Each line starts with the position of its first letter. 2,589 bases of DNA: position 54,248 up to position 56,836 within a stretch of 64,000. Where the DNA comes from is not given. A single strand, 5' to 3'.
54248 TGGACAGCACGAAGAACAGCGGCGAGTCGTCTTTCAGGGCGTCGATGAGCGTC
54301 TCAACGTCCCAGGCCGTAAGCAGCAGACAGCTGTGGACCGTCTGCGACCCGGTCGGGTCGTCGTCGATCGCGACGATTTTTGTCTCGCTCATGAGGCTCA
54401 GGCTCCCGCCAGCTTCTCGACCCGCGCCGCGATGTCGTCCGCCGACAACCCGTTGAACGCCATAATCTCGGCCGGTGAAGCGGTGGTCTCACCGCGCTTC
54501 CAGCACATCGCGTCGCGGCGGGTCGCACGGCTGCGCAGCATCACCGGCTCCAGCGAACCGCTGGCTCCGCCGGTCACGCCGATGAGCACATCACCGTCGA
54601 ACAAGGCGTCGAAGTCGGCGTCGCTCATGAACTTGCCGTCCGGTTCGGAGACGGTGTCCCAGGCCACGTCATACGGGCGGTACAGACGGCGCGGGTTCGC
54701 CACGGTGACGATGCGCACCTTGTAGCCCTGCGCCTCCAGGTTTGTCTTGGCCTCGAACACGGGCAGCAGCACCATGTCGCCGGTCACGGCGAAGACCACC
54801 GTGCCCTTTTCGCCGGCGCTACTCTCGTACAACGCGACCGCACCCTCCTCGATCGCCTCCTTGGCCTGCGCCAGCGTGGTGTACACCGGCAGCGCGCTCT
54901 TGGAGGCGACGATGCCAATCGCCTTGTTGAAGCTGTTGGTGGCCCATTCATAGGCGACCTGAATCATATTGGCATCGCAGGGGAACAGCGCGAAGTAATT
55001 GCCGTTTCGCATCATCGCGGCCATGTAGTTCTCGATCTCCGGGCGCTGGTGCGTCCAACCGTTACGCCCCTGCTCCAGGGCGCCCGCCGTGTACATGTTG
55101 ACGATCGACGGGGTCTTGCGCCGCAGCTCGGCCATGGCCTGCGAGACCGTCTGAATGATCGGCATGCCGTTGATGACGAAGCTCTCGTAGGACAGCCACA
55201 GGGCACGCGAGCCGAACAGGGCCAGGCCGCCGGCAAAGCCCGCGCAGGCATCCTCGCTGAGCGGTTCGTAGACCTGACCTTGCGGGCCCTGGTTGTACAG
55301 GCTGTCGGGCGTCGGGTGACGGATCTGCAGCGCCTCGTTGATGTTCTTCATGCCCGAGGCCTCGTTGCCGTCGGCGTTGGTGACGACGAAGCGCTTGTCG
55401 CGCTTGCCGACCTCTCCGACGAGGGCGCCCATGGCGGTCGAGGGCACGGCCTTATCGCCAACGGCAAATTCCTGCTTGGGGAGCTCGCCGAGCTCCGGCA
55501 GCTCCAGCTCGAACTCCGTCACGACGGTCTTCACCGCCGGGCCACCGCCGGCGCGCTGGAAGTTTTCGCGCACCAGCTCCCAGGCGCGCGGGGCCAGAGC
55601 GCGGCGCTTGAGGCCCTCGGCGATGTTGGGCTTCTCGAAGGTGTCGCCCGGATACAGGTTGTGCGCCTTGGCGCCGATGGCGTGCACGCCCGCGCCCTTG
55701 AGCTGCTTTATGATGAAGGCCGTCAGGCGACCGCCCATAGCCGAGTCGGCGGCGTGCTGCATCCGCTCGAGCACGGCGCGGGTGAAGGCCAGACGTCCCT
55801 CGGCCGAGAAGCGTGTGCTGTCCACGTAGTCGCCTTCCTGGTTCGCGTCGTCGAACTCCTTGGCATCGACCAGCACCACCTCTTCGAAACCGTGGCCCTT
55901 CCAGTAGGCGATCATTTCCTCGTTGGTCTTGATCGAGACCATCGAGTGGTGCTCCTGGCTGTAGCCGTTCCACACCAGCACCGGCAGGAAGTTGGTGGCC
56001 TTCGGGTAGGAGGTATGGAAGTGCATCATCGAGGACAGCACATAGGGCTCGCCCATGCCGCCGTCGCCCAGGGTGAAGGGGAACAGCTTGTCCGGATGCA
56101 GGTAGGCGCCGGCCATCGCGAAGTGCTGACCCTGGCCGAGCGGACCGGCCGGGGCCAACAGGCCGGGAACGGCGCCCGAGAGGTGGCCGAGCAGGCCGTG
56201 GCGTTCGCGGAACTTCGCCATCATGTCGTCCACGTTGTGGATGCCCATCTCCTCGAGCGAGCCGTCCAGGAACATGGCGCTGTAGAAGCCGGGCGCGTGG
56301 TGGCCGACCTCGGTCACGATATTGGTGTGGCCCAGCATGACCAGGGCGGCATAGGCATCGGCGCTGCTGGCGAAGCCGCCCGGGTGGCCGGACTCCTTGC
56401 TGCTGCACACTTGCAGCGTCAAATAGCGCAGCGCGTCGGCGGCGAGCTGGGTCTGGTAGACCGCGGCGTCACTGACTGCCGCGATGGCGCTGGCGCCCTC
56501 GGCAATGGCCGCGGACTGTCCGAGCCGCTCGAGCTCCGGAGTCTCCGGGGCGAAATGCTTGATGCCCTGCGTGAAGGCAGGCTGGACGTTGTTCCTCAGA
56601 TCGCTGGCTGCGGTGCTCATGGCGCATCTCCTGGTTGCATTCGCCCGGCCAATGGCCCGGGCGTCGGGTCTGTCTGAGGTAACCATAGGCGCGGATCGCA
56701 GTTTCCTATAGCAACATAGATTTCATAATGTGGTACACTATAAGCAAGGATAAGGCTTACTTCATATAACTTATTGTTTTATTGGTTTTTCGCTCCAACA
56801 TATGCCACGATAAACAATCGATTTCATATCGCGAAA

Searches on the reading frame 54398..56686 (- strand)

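Call 82: search_protein_families(library=pfam, proteins=[window:54398-56686:-], max_evalue=0.0001)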
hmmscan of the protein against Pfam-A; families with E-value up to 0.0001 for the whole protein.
window:54398-56686:- (762 aa): 3 families
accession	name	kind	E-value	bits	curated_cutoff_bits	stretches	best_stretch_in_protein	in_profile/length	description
PF03894.20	XFP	-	3.4e-14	53.4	22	1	426-577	10-169/177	D-xylulose 5-phosphate/D-fructose 6-phosphate phosphoketolase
PF09364.15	XFP_N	-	1.5e-09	37.6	23.7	1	124-277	77-236/364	XFP N-terminal domain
PF02779.29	Transket_pyr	-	4.9e-09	36.5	27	1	417-600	7-173/174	Transketolase, pyrimidine binding domain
